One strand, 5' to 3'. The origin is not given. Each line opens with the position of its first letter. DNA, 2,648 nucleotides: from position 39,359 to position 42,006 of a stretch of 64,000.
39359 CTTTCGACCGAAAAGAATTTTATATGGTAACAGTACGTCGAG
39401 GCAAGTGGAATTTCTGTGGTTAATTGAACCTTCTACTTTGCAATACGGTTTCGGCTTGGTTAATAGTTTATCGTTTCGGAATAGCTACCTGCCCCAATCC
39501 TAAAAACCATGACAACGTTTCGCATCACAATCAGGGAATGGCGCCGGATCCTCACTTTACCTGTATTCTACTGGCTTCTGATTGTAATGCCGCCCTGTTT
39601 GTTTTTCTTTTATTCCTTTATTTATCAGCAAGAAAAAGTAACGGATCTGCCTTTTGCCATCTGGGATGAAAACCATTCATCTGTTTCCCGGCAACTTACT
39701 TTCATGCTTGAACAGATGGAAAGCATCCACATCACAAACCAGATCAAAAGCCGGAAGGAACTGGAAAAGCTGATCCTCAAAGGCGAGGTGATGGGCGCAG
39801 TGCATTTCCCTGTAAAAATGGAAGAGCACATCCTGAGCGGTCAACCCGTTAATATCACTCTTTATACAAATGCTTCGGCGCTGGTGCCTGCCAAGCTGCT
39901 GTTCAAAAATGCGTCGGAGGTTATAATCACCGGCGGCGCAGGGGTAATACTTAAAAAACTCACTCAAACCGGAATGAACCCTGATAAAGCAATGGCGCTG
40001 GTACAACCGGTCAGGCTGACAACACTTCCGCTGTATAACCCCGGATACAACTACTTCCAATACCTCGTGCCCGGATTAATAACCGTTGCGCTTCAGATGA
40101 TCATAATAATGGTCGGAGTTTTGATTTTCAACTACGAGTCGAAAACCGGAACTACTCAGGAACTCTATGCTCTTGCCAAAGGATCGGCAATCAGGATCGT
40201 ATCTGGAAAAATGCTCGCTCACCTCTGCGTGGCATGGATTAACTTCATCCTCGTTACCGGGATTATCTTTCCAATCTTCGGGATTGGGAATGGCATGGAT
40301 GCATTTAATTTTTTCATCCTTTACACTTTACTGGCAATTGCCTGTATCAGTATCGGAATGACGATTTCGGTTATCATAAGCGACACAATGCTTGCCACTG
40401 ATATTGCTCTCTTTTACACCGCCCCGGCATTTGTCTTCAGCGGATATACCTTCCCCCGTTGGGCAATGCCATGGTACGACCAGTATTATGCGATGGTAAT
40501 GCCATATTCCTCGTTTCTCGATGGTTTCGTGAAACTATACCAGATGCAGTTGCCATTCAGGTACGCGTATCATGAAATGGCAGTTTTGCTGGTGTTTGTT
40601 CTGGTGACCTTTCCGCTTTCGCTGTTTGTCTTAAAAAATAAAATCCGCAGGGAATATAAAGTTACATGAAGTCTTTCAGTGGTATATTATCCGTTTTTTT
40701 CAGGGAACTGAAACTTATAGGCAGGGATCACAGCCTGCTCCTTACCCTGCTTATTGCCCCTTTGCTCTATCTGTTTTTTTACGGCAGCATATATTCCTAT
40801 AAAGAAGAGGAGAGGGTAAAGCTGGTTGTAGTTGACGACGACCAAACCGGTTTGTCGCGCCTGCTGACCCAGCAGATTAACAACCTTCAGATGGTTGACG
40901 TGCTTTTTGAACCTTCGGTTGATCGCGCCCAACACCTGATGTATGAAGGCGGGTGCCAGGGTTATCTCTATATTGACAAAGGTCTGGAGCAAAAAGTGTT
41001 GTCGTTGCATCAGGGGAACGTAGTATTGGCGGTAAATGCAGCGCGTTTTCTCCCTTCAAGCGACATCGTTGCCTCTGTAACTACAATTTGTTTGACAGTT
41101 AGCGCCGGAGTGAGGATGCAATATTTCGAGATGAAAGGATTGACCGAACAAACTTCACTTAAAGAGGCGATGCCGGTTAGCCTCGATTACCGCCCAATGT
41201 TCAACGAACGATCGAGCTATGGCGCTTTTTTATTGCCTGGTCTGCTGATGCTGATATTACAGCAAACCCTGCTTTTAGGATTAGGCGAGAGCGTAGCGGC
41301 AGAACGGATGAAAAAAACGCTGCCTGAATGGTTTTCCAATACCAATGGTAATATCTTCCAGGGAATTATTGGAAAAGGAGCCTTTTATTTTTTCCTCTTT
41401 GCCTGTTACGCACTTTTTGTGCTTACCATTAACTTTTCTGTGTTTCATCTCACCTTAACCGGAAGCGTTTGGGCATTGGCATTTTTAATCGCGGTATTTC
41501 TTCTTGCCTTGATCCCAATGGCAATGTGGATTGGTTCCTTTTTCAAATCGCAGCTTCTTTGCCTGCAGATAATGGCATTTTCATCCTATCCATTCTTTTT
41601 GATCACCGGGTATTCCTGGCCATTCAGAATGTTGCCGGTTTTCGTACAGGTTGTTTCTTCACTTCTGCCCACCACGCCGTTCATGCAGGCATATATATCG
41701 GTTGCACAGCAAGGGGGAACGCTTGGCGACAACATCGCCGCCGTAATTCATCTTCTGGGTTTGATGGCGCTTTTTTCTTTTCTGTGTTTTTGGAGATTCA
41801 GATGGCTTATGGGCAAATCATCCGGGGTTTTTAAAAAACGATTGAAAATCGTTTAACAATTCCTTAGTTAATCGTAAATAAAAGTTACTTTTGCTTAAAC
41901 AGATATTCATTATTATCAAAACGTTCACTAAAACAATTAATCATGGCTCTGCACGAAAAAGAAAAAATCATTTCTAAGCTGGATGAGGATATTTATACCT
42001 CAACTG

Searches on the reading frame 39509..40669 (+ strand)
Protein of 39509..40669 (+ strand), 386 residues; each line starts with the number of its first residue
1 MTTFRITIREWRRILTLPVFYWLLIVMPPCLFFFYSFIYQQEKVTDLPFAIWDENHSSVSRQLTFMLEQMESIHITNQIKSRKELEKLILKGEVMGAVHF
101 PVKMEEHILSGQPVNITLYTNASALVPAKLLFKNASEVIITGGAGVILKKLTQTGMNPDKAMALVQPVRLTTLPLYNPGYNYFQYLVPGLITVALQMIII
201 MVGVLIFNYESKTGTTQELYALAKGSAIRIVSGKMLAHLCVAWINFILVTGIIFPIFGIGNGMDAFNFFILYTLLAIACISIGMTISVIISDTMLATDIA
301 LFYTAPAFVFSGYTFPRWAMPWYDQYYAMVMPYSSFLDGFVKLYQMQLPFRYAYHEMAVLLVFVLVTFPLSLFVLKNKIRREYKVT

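Call 58: search_protein_families(library=pfam, proteins=[window:39509-40669:+], max_evalue=0.00001)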
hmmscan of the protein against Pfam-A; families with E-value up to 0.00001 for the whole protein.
window:39509-40669:+ (386 aa): 3 families
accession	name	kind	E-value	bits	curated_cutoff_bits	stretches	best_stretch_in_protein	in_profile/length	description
PF12698.13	ABC2_membrane_3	-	2.2e-37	129.4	31.6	1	20-372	3-346/347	ABC-2 family transporter protein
PF01061.29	ABC2_membrane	-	4.4e-14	53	26.9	1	182-342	51-208/211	ABC-2 type transporter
PF12679.13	ABC2_membrane_2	-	4e-11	43.1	27.2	1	6-355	3-240/283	ABC-2 family transporter protein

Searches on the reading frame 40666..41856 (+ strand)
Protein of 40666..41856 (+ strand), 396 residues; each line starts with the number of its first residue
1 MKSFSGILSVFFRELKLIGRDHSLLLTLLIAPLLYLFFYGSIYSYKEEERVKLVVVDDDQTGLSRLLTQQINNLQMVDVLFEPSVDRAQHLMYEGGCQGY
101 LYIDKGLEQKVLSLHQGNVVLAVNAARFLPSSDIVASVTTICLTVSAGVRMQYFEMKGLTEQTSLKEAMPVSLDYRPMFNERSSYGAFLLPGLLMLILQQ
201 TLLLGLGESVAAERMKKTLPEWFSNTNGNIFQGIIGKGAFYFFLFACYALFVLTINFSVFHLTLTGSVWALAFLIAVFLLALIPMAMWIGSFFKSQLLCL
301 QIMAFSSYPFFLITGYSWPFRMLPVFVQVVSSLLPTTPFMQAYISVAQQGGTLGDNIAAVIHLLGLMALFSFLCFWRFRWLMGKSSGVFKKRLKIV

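Call 58: search_protein_families(library=pfam, proteins=[window:40666-41856:+], max_evalue=0.00001)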
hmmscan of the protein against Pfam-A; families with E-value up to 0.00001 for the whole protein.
window:40666-41856:+ (396 aa): 2 families
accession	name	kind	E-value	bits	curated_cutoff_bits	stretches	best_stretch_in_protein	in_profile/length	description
PF12698.13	ABC2_membrane_3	-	2.1e-40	139.3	31.6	1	23-376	2-343/347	ABC-2 family transporter protein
PF01061.29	ABC2_membrane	-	4.4e-09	36.6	26.9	1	184-345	45-208/211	ABC-2 type transporter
